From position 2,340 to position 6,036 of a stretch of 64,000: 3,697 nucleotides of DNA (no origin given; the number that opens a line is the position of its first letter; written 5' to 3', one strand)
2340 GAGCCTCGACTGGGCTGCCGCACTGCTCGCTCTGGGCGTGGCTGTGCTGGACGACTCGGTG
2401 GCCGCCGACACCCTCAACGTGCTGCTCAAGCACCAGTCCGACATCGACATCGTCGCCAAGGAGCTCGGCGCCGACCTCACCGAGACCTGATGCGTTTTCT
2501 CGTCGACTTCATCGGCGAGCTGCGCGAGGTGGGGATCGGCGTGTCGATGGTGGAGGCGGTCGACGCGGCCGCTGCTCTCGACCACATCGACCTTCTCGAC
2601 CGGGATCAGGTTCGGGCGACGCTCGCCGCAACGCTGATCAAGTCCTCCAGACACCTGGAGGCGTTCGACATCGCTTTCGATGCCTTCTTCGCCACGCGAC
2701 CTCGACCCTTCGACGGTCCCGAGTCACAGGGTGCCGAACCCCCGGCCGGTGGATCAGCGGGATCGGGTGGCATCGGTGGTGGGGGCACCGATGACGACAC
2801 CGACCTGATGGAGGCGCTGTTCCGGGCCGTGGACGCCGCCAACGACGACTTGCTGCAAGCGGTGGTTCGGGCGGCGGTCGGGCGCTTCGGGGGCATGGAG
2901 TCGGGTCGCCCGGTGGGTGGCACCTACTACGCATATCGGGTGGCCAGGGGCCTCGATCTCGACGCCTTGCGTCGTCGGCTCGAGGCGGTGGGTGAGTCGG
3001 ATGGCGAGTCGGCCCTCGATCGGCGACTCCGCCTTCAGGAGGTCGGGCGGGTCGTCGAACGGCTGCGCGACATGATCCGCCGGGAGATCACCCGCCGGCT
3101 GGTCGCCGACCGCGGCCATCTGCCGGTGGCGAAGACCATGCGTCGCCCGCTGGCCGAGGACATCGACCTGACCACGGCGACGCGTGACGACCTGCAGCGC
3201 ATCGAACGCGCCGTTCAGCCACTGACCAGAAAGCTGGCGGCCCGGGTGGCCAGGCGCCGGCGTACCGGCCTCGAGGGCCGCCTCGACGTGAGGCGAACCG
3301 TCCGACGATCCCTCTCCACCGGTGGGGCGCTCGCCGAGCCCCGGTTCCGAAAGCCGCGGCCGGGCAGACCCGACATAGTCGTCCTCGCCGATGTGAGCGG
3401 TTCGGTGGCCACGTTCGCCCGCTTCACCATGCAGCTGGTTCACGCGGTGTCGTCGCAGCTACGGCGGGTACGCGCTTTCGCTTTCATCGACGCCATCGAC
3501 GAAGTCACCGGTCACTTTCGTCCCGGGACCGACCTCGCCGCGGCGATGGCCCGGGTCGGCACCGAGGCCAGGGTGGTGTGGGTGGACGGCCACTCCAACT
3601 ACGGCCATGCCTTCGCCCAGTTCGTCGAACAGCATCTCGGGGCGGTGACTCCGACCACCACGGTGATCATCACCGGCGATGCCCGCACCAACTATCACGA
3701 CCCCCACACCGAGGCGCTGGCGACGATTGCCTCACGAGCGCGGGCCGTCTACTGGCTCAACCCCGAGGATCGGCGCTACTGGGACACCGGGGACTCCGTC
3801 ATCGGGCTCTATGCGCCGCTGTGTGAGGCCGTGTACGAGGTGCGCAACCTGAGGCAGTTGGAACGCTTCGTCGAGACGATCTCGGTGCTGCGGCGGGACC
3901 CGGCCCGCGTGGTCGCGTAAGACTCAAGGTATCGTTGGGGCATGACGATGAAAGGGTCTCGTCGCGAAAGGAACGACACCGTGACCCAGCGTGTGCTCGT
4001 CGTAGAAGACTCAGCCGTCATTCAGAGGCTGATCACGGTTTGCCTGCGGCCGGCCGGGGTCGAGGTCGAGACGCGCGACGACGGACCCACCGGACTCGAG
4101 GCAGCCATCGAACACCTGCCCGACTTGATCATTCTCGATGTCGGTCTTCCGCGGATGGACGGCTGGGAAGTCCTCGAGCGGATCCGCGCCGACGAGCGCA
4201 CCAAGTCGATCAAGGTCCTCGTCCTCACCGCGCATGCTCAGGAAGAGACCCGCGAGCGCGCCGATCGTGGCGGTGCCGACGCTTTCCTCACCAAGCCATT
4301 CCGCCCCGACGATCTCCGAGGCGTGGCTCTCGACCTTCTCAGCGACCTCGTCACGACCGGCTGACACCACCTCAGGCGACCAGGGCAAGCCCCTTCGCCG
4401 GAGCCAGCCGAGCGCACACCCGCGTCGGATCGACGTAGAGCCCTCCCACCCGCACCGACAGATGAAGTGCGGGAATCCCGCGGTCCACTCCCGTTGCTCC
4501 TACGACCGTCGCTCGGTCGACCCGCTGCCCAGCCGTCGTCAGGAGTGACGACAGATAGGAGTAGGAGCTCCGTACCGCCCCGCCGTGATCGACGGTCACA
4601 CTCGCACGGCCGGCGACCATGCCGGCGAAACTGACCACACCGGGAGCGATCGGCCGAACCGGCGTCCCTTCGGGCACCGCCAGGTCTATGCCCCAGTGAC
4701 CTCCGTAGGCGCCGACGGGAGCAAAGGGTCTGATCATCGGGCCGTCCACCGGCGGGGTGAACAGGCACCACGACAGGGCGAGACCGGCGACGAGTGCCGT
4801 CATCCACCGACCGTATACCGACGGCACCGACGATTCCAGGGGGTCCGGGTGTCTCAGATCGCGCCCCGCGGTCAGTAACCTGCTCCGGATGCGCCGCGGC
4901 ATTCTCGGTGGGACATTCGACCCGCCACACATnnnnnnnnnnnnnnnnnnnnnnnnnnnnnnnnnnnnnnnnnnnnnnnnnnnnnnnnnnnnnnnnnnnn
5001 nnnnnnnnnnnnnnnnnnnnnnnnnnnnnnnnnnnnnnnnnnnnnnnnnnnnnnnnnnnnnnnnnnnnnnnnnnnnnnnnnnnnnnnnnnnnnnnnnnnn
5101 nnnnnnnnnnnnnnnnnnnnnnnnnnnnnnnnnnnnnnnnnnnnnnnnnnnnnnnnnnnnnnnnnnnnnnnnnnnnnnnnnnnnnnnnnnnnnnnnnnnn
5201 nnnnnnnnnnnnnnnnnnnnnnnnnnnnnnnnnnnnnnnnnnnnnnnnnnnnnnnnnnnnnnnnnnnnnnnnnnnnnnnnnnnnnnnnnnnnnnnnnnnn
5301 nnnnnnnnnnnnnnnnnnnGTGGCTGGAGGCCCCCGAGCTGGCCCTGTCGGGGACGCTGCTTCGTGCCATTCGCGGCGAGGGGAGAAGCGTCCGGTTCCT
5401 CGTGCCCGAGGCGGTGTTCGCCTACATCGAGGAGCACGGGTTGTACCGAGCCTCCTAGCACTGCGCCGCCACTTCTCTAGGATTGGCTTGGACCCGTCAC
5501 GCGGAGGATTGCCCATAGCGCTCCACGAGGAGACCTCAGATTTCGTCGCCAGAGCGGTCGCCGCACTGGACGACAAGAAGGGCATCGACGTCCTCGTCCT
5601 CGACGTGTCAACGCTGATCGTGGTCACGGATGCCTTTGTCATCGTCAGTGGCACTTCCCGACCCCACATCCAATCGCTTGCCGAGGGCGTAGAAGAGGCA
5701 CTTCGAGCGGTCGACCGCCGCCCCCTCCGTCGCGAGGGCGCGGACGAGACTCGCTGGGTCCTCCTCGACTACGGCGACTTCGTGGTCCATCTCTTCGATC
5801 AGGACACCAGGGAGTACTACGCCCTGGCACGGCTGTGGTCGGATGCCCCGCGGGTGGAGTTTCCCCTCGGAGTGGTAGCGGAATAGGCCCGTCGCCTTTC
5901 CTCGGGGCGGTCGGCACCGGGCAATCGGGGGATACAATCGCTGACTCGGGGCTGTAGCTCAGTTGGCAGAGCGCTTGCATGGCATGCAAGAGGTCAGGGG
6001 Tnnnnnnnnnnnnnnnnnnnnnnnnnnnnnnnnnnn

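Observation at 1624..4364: MoxR AAA+ / VWA pair plus orphan receiver inserted between obg and nadD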

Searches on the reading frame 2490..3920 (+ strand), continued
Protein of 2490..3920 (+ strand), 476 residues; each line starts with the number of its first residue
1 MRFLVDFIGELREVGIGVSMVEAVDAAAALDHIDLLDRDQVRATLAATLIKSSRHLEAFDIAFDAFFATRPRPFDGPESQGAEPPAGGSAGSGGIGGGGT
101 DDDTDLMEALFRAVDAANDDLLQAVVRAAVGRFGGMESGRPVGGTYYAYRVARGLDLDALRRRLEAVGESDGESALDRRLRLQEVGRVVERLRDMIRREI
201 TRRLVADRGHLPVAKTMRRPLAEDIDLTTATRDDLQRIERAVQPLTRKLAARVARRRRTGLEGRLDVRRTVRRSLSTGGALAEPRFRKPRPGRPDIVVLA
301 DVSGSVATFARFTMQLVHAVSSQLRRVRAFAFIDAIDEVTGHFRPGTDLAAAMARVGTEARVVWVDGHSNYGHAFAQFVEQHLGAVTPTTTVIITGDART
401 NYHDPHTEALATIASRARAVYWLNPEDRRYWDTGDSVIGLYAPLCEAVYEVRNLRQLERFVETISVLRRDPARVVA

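Call 51: find_encoding_contigs(protein=P0029, flank=10000, max_places=2)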
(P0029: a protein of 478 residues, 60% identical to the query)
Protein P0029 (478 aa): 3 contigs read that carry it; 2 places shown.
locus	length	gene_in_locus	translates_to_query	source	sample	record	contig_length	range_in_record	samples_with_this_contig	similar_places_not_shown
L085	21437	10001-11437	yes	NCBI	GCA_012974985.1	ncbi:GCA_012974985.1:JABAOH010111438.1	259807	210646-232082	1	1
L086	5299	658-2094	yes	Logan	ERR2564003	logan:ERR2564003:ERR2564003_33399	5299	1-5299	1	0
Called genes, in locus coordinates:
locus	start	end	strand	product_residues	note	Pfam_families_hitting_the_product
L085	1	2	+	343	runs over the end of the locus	PF00022:Actin (weak), PF06723:MreB_Mbl, PF00012:HSP70, PF11104:PilM_2 (faint), PF14450:FtsA (weak)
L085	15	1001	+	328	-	PF04085:MreC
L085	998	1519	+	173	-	PF04093:MreD (weak)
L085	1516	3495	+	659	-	PF03717:PBP_dimer, PF00905:Transpeptidase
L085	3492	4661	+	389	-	PF01098:FTSW_RODA_SPOVE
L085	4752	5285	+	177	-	PF00265:TK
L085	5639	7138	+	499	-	PF10150:RNase_E_G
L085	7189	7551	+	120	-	PF00829:Ribosomal_L21p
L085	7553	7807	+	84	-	PF01016:Ribosomal_L27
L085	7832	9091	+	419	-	PF01018:GTP1_OBG, PF02421:FeoB_N, PF01926:MMR_HSR1, PF09269:DUF1967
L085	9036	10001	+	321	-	PF13191:AAA_16, PF05496:RuvB_N (faint), PF13401:AAA_22 (weak), PF00004:AAA, PF07724:AAA_2, PF07726:AAA_3 (faint), PF07728:AAA_5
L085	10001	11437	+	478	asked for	PF05762:VWA_CoxE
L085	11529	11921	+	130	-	PF00072:Response_reg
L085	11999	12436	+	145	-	PF01551:Peptidase_M23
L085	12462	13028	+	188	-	PF01467:CTP_transf_like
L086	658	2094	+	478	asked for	PF05762:VWA_CoxE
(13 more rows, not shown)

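Call 54: fold_search(model_id=the predicted structure, library=pdb)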
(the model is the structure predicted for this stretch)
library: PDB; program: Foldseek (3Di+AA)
matches with E <= 10: 1229; with E <= 0.001: 0
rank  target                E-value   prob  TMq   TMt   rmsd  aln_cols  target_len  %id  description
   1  9qhe_G                8.1e-03  1.00  0.25  0.45   9.2       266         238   14  NorQD complex state 2 from Jhaorihella thermophila (released 2026-03-25)
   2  7d43_D                8.9e-03  0.82  0.17  0.22  16.6       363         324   11  eIF2B-eIF2(aP), aPg complex (released 2020-12-09)
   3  1t9k_A                1.3e-02  0.77  0.17  0.22  15.6       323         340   13  X-ray crystal structure of aIF-2B alpha subunit-related translation initiation factor [Thermotoga maritima] (released 2004-06-08)
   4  7oto_A                1.5e-02  0.30  0.14  0.10  21.9       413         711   12  The structure of MutS bound to two molecules of AMPPNP (released 2022-01-12)
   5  1sht                  2.2e-02  0.99  0.22  0.47   6.9       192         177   14  Crystal Structure of the von Willebrand factor A domain of human capillary morphogenesis protein 2: an anthrax toxin rec (released 2004-04-13)
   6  6c5z_B                3.2e-02  0.75  0.18  0.24  18.5       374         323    9  Human UDP-Glucose Dehydrogenase A225L substitutuion with UDP-glucose and NADH bound (released 2019-01-23)
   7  8ft8                  3.4e-02  0.99  0.24  0.41   6.9       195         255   16  The von Willebrand factor A domain of human capillary morphogenesis gene II, flexibly fused to the 1TEL crystallization  (released 2023-03-01)
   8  1nri                  3.4e-02  0.87  0.19  0.32  11.0       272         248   11  Crystal Structure of Putative Phosphosugar Isomerase HI0754 from Haemophilus influenzae (released 2003-07-29)
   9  7n1o                  3.5e-02  0.98  0.22  0.35   8.1       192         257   14  The von Willebrand factor A domain of human capillary morphogenesis gene II, flexibly fused to the 1TEL crystallization  (released 2021-06-09)
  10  9han_C                3.5e-02  0.94  0.22  0.39  10.5       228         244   12  Bovine collagen VI local refinement of C-terminal region (released 2025-08-20)
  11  2ok5_A                3.7e-02  0.96  0.22  0.16   8.4       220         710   13  Human Complement factor B (released 2007-02-27)
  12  8wpo                  3.9e-02  0.80  0.18  0.24  12.7       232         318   10  Anabaena McyI R166A with prebound NAD and citrate (released 2024-10-16)
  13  9l76_A                3.9e-02  0.47  0.20  0.20  24.3       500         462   10  Structures and mechanism of the nicotinamide nucleotide transhydrogenase from E. coli (released 2026-01-07)
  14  5mtr_G                4.1e-02  0.82  0.19  0.30   9.9       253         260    9  Crystal structure of M. tuberculosis InhA inhibited by PT512 (released 2017-02-15)
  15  1qki_G                4.3e-02  0.90  0.20  0.19   7.3       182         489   11  X-RAY STRUCTURE OF HUMAN GLUCOSE 6-PHOSPHATE DEHYDROGENASE (VARIANT CANTON R459L) COMPLEXED WITH STRUCTURAL NADP+ (released 2000-03-16)
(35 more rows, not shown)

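Call 56: search_protein_families(library=pfam, proteins=[L028:9887-12151:+, L028:9489-9854:+, L008:9634-10032:+, L008:10033-15507:+, L084:6738-9023:-], max_evalue=0.01)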
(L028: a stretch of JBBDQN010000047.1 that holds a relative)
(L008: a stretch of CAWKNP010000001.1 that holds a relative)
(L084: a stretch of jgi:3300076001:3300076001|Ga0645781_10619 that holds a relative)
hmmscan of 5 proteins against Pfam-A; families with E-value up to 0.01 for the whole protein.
L028:9887-12151:+ (754 aa): 3 families
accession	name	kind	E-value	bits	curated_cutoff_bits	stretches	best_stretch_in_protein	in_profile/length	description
PF20256.3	MoCoBD_2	-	8.6e-82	275.2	27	1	417-690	2-283/283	Molybdopterin cofactor-binding domain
PF02738.23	MoCoBD_1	-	4.3e-69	232.8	27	1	149-389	2-244/244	Molybdopterin cofactor-binding domain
PF01315.27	Ald_Xan_dh_C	-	1.9e-26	93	31.3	1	24-133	2-109/110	Aldehyde oxidase and xanthine dehydrogenase, a/b hammerhead domain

L028:9489-9854:+ (121 aa): 1 family
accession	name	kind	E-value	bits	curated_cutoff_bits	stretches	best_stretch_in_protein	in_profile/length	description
PF00072.30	Response_reg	-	4.4e-27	94.9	30.2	1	5-116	1-110/111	Response regulator receiver domain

L008:9634-10032:+ (132 aa): 1 family
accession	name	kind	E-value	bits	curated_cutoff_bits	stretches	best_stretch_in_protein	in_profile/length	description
PF00072.30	Response_reg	-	1.6e-25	89.9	30.2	1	4-122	1-110/111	Response regulator receiver domain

L008:10033-15507:+ (1824 aa): 17 families
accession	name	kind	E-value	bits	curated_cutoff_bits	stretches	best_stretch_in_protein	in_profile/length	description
PF02518.31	HATPase_c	-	4e-30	105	26.4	1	1673-1784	1-110/111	Histidine kinase-, DNA gyrase B-, and HSP90-like ATPase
PF00069.31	Pkinase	-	7.3e-28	98.1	31.7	1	52-286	20-257/263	Protein kinase domain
PF00512.31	HisKA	-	5.5e-18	65.2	26.9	1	1560-1627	2-66/66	His Kinase A (phospho-acceptor) domain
PF13191.12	AAA_16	-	1.4e-14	55.4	32.6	1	323-505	2-164/167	AAA ATPase domain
PF08448.16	PAS_4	-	4.4e-14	53.1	23.1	1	1426-1534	3-110/110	PAS fold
PF07714.23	PK_Tyr_Ser-Thr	-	8.5e-14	51.9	23.1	1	56-280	28-248/258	Protein tyrosine and serine/threonine kinase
PF00989.32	PAS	-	6.9e-11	42.6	22.6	1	1419-1529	2-113/113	PAS fold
PF01590.32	GAF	-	1.9e-10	41.8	22.4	1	1284-1410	2-133/133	GAF domain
PF13424.12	TPR_12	-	4.1e-10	40.1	30.1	1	772-836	4-73/77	Tetratricopeptide repeat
PF13185.12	GAF_2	-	2.1e-09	38.1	28.6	1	1282-1411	2-136/136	GAF domain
PF08447.18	PAS_3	-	1.8e-08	35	25.6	1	1441-1512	2-74/89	PAS fold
PF17667.7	Pkinase_fungal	-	6.6e-06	25.5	24.1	1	125-202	285-363/387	Fungal protein kinase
PF07719.23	TPR_2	-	2e-05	24.8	27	0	776-802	6-32/34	Tetratricopeptide repeat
PF13401.12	AAA_22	-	2.5e-05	25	27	1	345-509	5-120/130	AAA domain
PF13426.13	PAS_9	-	4.1e-05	24.2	27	1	1429-1531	2-103/103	PAS domain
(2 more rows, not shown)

L084:6738-9023:- (761 aa): 2 families
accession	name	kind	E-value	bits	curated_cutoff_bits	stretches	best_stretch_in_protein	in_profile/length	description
PF00754.31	F5_F8_type_C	-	0.00019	22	28.2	1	461-511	2-55/127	F5/8 type C domain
PF22633.2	F5_F8_type_C_2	-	0.0058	17.7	27.8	0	476-511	3-40/91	NedA-like, galactose-binding domain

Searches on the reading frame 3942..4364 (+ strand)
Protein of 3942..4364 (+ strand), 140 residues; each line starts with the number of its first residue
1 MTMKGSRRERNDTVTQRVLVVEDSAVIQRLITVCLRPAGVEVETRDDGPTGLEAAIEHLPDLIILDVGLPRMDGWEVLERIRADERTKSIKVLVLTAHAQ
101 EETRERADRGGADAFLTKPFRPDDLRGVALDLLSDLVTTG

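Call 3: search_protein_families(library=pfam, proteins=[window:3942-4364:+], max_evalue=0.01)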
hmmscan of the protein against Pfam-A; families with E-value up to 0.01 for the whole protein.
window:3942-4364:+ (140 aa): 1 family
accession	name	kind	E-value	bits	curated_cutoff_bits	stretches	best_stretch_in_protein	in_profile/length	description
PF00072.30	Response_reg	-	1.4e-26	93.3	30.2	1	18-126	1-107/111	Response regulator receiver domain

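Call 4: search_protein_families(library=ncbifam, proteins=[window:3942-4364:+], max_evalue=0.01)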
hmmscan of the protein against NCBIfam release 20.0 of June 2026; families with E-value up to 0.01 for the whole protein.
window:3942-4364:+ (140 aa): 97 families (the best 25 are shown)
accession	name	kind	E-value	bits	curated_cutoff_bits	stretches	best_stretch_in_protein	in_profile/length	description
TIGR02154.1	PhoB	equivalog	2.1e-22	79.6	296.2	1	15-125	2-112/226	phosphate regulon transcriptional regulator PhoB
NF007135.0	PRK09581.1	equivalog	1.6e-19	70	474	1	15-120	2-107/457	PleD family two-component system response regulator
TIGR01387.1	cztR_silR_copR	subfamily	1.7e-19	70.3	279.2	1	18-124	1-105/218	heavy metal response regulator transcription factor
NF045944.1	ResRegRpaBCyano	equivalog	5.3e-19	68.5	330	1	19-126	1-105/229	response regulator transcription factor RpaB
NF012227.0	AdeR_RR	equivalog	2.9e-18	66.2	340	1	12-125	8-118/239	efflux system response regulator transcription factor AdeR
NF041733.1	resp_reg_CseB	equivalog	4.6e-18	65.4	350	1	17-121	2-103/228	two-component system response regulator CseB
NF007546.0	PRK10161.1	equivalog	1.7e-17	63.7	471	1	15-125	2-112/229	phosphate response regulator transcription factor PhoB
NF045991.1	RespRegCtrARhodob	equivalog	1.9e-17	63.7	350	1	17-125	2-108/224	response regulator transcription factor CtrA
NF040689.1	MtrAB_MtrA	equivalog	2.5e-17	63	300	1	18-125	1-105/219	MtrAB system response regulator MtrA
NF008469.0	PRK11361.1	equivalog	6.7e-17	61.3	714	1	14-126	3-113/461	acetoacetate metabolism transcriptional regulator AtoC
NF008078.0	PRK10816.1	equivalog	7.7e-17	61.5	336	1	17-124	2-107/223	two-component system response regulator PhoP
NF008296.0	PRK11083.1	equivalog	8.7e-17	61.3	273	1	15-125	3-110/228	two-component system response regulator CreB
NF008318.0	PRK11107.1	equivalog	1.7e-16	59.5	890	1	9-128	661-780/920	two-component sensor histidine kinase BarA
NF041946.1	LuxO_transreg_Vib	equivalog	1.8e-16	60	800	1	20-127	1-106/463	quorum-sensing sigma-54 dependent transcriptional regulator LuxO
NF008567.0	PRK11517.1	equivalog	3.1e-16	59.4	353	1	17-123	2-105/223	response regulator transcription factor HprR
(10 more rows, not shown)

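Call 6: search_protein_families(library=padloc, proteins=[window:3942-4364:+], max_evalue=0.01)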
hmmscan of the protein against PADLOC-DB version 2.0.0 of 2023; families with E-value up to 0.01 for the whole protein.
window:3942-4364:+ (140 aa): 3 families
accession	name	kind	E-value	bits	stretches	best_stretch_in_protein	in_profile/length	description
PDLC00405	SduA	-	8e-08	30.2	1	11-128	2-124/323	DUF4263 domain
PDLC04055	PD-T4-6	-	5.7e-05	20.1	1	9-133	359-483/496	-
PDLC04725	PDC-M60B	-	0.0013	16.6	1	16-73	4-63/158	-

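Call 85: find_related_loci(query=window:3981-4361:+, collection=metagenome_contigs, flank=4000)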
Query seq(127 aa) (127 aa) in metagenome_contigs; peptide patterns used: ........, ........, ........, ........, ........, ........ (x = any residue, [..] = any of these).
600 stretches matched a pattern (row limit reached: there are more); 311 encode a relative of the query (tblastn E <= 1e-3); the best 80 are kept; 80 distinct loci.
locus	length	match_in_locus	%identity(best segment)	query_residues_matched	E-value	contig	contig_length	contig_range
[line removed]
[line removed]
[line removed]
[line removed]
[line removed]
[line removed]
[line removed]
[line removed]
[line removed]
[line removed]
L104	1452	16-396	79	1-127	3e-65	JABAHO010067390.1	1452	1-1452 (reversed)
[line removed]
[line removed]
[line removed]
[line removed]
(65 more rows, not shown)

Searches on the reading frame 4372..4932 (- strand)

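Call 3: search_protein_families(library=pfam, proteins=[window:4372-4932:-], max_evalue=0.01)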
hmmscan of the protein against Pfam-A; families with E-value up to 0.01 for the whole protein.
window:4372-4932:- (186 aa): 1 family
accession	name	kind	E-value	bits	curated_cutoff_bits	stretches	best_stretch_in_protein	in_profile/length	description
PF01551.29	Peptidase_M23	-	1.4e-16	60.8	28.7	1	78-169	2-96/96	Peptidase family M23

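Call 4: search_protein_families(library=ncbifam, proteins=[window:4372-4932:-], max_evalue=0.01)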
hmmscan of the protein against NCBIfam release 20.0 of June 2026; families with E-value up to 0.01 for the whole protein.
window:4372-4932:- (186 aa): 12 families
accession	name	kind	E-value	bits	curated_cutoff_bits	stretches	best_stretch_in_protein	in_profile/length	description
NF052530.1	Heli_ShapePgp3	exception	4.4e-10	39.1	300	1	79-174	167-265/270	peptidoglycan metallopeptidase Pgp3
NF008652.0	PRK11649.1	equivalog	1e-08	34.3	341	1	74-170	308-407/439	murein DD-endopeptidase MepM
NF053825.1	PdgNdpepShyA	equivalog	1e-07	31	700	1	74-167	291-387/425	peptidoglycan DD-endopeptidase ShyA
NF041208.1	celldiv_DipM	equivalog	1.5e-07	31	740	1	62-171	302-415/419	cell division endopeptidase DipM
NF050804.1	CellDivDipMCaul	equivalog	7.4e-07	28.3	900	1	58-162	507-615/634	cell division endopeptidase DipM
NF008644.1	PRK11637.1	equivalog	1.4e-06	27.6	270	1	61-170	267-380/385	murein hydrolase activator EnvC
NF040883.1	amid_act_ActS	equivalog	1.3e-05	24.6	375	1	60-172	119-232/242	amidase activator ActS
NF052336.1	PdgHdaseHSB100310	equivalog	2.9e-05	23.6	500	1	58-161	35-142/316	peptidoglycan hydrolase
NF008123.1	PRK10871.1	equivalog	0.00028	20.4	311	1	59-171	247-360/365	murein hydrolase activator NlpD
NF053824.1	PdgNdpepShyC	equivalog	0.00055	18.9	700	1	74-172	291-392/429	peptidoglycan DD-endopeptidase ShyC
NF052529.1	PG_M23_Pgp6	exception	0.00072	18.3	600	1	79-170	335-429/452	peptidoglycan metallopeptidase Pgp6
NF047755.1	LIC_10271_M23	exception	0.0009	19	180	1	69-168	108-204/207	LIC_10271 family cell wall hydrolase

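Call 6: search_protein_families(library=padloc, proteins=[window:4372-4932:-], max_evalue=0.01)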
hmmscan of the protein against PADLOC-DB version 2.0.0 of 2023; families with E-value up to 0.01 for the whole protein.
window:4372-4932:- (186 aa): 0 families

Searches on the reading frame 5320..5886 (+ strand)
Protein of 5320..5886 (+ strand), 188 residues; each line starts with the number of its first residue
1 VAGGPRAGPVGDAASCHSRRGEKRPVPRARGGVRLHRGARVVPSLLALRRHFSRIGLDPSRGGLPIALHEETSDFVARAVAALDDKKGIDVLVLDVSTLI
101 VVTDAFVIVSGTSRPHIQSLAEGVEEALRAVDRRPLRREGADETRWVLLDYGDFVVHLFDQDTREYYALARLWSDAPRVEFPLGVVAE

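Call 3: search_protein_families(library=pfam, proteins=[window:5320-5886:+], max_evalue=0.01)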
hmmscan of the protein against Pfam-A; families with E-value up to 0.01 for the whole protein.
window:5320-5886:+ (188 aa): 1 family
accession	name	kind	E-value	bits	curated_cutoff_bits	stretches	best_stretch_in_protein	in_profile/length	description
PF02410.21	RsfS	-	9.9e-30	103.1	21.6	1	79-173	3-98/98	Ribosomal silencing factor during starvation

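Call 4: search_protein_families(library=ncbifam, proteins=[window:5320-5886:+], max_evalue=0.01)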
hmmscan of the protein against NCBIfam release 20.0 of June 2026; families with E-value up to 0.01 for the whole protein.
window:5320-5886:+ (188 aa): 1 family
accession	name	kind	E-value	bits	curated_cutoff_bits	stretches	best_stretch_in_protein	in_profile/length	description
TIGR00090.1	rsfS_iojap_ybeB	equivalog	3.5e-29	100.9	56.9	1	77-173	3-99/99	ribosome silencing factor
